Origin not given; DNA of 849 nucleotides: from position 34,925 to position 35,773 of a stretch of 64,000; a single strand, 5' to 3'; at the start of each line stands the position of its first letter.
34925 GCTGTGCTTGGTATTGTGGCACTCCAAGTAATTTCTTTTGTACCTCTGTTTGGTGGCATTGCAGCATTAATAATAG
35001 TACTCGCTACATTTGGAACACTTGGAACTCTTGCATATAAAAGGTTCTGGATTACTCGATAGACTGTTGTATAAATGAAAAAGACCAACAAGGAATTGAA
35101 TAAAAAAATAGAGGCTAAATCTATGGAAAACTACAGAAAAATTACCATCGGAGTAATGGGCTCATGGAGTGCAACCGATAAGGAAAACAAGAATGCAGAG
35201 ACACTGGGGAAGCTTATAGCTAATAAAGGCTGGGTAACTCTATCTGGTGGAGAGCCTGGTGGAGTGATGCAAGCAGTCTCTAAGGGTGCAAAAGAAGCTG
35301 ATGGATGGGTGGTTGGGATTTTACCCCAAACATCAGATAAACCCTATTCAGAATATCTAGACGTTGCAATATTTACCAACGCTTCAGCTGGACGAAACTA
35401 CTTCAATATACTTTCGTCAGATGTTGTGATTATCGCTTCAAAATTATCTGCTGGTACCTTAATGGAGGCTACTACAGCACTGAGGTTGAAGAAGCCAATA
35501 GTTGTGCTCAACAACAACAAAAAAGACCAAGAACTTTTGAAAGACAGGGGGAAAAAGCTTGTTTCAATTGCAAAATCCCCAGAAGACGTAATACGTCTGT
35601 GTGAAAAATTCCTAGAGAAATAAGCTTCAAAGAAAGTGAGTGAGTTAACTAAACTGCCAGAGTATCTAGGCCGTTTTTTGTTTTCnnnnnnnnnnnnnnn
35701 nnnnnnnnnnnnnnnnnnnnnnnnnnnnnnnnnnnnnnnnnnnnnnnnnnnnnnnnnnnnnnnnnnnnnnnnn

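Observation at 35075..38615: Cluster of nucleotide-signalling and DNA-damage genes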

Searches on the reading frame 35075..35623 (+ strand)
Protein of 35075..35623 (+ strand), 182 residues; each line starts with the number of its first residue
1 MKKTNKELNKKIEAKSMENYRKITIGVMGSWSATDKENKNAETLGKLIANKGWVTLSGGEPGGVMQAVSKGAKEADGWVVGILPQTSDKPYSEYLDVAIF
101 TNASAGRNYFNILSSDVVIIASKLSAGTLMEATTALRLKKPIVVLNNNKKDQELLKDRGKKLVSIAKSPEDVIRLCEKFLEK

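Call 3: search_protein_families(library=pfam, proteins=[window:35075-35623:+], max_evalue=0.01)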
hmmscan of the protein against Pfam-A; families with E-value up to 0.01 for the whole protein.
window:35075-35623:+ (182 aa): 3 families
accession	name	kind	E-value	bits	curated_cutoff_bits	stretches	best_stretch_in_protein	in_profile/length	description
PF18306.6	LDcluster4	-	4.8e-42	143.6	26.3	1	22-172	1-150/151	SLOG cluster4 family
PF02481.21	DNA_processg_A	-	1.7e-09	37.7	29.6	1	22-152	44-194/212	DNA recombination-mediator protein A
PF12694.12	cpYpsA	-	0.00047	20.4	26.2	1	93-153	42-104/145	Circularly permutated YpsA SLOG family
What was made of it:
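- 35075..35623 (+): SLOG / LDcluster4 (LOG-fold) protein, 182 aa. It is a lineage-restricted addition upstream of the nuclease. PF18306 scores 143.6 bits (call 3).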

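Call 4: search_protein_families(library=ncbifam, proteins=[window:35075-35623:+], max_evalue=0.01)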
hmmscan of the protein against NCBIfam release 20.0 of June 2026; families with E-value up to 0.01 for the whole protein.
window:35075-35623:+ (182 aa): 4 families
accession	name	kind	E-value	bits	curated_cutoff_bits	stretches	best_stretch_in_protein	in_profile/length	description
TIGR00725.1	TIGR00725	hypoth_equivalog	4.3e-27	94.5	106.9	1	23-155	2-131/159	TIGR00725 family protein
TIGR00730.1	TIGR00730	subfamily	6.9e-11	42.2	96.35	1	30-107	10-89/178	TIGR00730 family Rossman fold protein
TIGR00732.1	dprA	equivalog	2.6e-08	33.3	191.15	1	20-93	42-114/220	DNA-processing protein DprA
NF058542.1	CtkRMPhLog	equivalog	8.4e-07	29.1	300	1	39-86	19-66/177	cytokinin riboside 5'-monophosphate phosphoribohydrolase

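Call 5: search_protein_families(library=padloc, proteins=[window:35075-35623:+], max_evalue=0.01)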
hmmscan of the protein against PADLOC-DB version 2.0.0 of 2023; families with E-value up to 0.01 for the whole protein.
window:35075-35623:+ (182 aa): 2 families
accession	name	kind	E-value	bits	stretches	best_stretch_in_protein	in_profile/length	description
PDLC03927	PsyrA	-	1.7e-10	38.6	1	24-149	133-277/398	-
PDLC03961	ShosA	-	6.9e-08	30.1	1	113-156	226-272/303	-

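Call 24: find_homologous_proteins(query=window:35075-35623:+, max_evalue=0.00001)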
Query window:35075-35623:+ (182 aa): 12 proteins with E <= 0.00001 among 213 candidates.
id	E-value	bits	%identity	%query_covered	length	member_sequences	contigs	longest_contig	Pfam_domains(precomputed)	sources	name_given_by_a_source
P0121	4.9e-111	386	100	100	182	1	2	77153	PF02481.22,PF18306.7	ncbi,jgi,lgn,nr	ncbi:LOG family protein [Candidatus Kaiserbacteria bacterium]|nr:LOG family protein [Candidatus Kais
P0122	1.9e-73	264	75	88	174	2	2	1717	PF02481.22,PF18306.7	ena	-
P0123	1.4e-25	108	44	89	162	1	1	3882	PF18306.7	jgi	jgi:uncharacterized protein (TIGR00725 family)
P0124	3.8e-21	93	38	90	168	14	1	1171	PF02481.22,PF18306.7,PF03641.20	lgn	-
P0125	2.5e-20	91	40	85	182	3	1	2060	PF18171.7,PF18306.7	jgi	jgi:uncharacterized protein (TIGR00725 family)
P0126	6.5e-15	73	37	95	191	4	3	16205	PF18306.7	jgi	jgi:uncharacterized protein (TIGR00725 family)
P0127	8.3e-10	57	41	75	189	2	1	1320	PF18306.7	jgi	-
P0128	1.3e-8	53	35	85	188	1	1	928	PF18306.7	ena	-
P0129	6.6e-8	50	36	88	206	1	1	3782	PF18306.7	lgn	-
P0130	2.3e-7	49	38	81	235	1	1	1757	PF18306.7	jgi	-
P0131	3.1e-7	48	37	88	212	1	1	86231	PF18306.7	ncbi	ncbi:MAG: SLOG cluster 4 domain-containing protein [Syntrophales bacterium]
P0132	5.6e-7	47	37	65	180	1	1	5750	PF18306.7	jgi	jgi:uncharacterized protein (TIGR00725 family)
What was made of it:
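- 35075..35623 (+): The word-based search found only 12 homologues; one is 75% identical and the next is 44% (call 24).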

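Call 27: find_encoding_contigs(protein=P0122, flank=5000, max_places=3)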
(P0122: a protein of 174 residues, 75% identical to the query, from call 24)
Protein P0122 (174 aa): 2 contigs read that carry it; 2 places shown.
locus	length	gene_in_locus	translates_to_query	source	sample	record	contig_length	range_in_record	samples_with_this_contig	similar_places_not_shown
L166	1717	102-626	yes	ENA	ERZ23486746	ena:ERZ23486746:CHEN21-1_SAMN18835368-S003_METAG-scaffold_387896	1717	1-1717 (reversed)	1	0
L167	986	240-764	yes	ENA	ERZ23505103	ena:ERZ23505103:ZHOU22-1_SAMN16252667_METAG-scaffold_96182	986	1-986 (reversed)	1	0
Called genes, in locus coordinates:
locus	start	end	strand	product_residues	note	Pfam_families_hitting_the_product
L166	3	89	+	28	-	?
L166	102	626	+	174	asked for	PF02481:DNA_processg_A (faint), PF18306:LDcluster4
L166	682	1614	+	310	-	PF12705:PDDEXK_1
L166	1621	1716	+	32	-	?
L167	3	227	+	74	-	?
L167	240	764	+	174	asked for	PF02481:DNA_processg_A (faint), PF18306:LDcluster4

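Call 28: find_encoding_contigs(protein=P0126, flank=6000, max_places=3)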
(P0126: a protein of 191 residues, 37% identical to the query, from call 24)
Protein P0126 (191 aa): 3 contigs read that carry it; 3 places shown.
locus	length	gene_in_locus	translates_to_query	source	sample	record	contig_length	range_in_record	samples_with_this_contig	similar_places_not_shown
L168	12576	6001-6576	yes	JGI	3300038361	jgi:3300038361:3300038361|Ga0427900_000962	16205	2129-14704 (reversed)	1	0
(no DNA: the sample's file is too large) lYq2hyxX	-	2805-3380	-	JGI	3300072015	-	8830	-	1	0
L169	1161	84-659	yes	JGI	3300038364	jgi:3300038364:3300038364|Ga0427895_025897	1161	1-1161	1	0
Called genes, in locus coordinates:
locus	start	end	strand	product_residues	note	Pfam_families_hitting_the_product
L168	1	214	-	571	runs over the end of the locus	?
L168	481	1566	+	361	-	PF01926:MMR_HSR1, PF02421:FeoB_N (faint), PF06071:YchF-GTPase_C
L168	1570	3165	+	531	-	-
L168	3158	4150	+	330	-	PF01925:TauE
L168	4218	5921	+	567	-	PF13860:FlgD_ig (weak), PF18962:Por_Secre_tail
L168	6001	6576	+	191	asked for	PF18306:LDcluster4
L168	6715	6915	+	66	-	-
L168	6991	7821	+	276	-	-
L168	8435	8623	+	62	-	-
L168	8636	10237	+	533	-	PF18962:Por_Secre_tail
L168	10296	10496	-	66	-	-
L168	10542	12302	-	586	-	PF00587:tRNA-synt_2b, PF04073:tRNA_edit, PF03129:HGTP_anticodon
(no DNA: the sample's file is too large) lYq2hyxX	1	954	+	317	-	?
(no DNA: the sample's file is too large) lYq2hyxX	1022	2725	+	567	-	PF13860:FlgD_ig (weak), PF18962:Por_Secre_tail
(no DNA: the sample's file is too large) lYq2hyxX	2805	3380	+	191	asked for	PF18306:LDcluster4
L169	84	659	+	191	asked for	PF18306:LDcluster4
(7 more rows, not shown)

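Call 29: find_encoding_contigs(protein=P0131, flank=6000, max_places=2)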
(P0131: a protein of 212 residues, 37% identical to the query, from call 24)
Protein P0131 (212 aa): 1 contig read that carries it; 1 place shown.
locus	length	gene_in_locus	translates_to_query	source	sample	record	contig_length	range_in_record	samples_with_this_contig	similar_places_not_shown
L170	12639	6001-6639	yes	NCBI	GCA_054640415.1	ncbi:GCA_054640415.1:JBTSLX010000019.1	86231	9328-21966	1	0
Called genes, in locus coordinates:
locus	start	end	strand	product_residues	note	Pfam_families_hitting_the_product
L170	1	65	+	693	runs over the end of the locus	PF00122:E1-E2_ATPase, PF00702:Hydrolase, PF12710:HAD (faint), PF08282:Hydrolase_3 (faint)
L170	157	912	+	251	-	PF08022:FAD_binding_8, PF00175:NAD_binding_1, PF08030:NAD_binding_6 (weak)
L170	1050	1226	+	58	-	PF04945:YHS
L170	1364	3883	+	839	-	PF11897:DUF3417, PF00343:Phosphorylase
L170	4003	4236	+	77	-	-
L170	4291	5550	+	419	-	PF00083:Sugar_tr, PF07690:MFS_1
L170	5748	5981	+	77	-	PF00543:P-II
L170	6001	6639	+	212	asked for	PF18306:LDcluster4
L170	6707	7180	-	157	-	-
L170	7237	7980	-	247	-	PF18916:Lycopene_cyc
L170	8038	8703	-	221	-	PF04191:PEMT (weak), PF04140:ICMT (weak)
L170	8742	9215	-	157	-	PF00582:Usp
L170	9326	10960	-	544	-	PF08323:Glyco_transf_5, PF13439:Glyco_transf_4 (weak), PF13579:Glyco_trans_4_4 (faint)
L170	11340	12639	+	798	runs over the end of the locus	PF07732:Cu-oxidase_3, PF00394:Cu-oxidase, PF07731:Cu-oxidase_2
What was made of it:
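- Distant homologues sit in unrelated, non-defence contexts (calls 28, 29).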

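Call 35: search_solved_structures(query=window:35075-35623:+, max_evalue=0.01, show_alignments=2)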
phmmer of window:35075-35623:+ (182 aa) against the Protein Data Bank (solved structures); distinct sequences matched with E-value up to 0.01: 11.
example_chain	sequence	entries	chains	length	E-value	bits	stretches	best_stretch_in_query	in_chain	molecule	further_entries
6y01_AAA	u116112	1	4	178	3.5e-34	121.1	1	20-178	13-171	p450 cytochrome, putative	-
2iz5_A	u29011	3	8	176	1.2e-24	90.1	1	20-174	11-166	MOCO CARRIER PROTEIN | MOLYBDENUM COFACTOR CARRIER PROTEIN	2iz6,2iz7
1rcu_A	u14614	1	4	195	7e-13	51.8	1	42-147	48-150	conserved hypothetical protein VT76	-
7w2i_A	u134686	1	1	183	0.00019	24.4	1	41-86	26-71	Cytokinin riboside 5'-monophosphate phosphoribohydrolase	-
7w2i_B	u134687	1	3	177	0.0002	24.3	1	41-86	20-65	Cytokinin riboside 5'-monophosphate phosphoribohydrolase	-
3sbx_A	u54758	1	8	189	0.00032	23.6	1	40-85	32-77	Putative uncharacterized protein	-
5zi9_A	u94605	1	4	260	0.00057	22.8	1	36-134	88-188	Cytokinin riboside 5'-monophosphate phosphoribohydrolase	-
1wek_A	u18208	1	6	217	0.0017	21.3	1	43-84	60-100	hypothetical protein TT1465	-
3qua_A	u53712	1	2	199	0.0024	20.8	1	41-87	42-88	Putative uncharacterized protein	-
5zbj_A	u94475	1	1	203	0.0083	19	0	37-87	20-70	Putative cytokinin riboside 5'-monophosphate phosphoribohydrolase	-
5zbk_A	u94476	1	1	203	0.0084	19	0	37-87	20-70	Putative cytokinin riboside 5'-monophosphate phosphoribohydrolase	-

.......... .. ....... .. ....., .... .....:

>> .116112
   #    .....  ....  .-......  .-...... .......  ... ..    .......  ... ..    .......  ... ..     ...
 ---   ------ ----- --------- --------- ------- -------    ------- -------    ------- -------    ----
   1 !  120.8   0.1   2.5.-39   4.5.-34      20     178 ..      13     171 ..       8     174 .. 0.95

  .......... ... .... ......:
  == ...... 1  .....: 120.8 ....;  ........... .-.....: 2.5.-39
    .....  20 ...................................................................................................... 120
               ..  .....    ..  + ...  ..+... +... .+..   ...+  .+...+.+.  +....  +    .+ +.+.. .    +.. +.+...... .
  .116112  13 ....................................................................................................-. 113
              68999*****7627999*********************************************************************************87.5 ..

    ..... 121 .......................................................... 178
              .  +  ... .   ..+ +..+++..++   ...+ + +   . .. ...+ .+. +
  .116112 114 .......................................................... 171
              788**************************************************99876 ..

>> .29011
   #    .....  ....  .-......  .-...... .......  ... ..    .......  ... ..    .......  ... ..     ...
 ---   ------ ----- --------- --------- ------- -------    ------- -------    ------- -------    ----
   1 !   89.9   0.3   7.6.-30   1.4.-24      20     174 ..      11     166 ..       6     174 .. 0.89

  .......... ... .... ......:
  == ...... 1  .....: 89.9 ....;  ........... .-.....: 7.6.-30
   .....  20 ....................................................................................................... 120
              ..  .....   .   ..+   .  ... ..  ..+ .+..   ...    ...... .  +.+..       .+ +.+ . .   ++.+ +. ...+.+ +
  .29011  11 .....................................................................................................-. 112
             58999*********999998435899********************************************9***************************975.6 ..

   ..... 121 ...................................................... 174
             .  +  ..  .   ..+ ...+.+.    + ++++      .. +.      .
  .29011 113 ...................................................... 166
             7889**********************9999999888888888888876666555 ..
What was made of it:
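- The SLOG is a standalone domain whose nearest characterised relatives are Moco carrier proteins (call 35).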
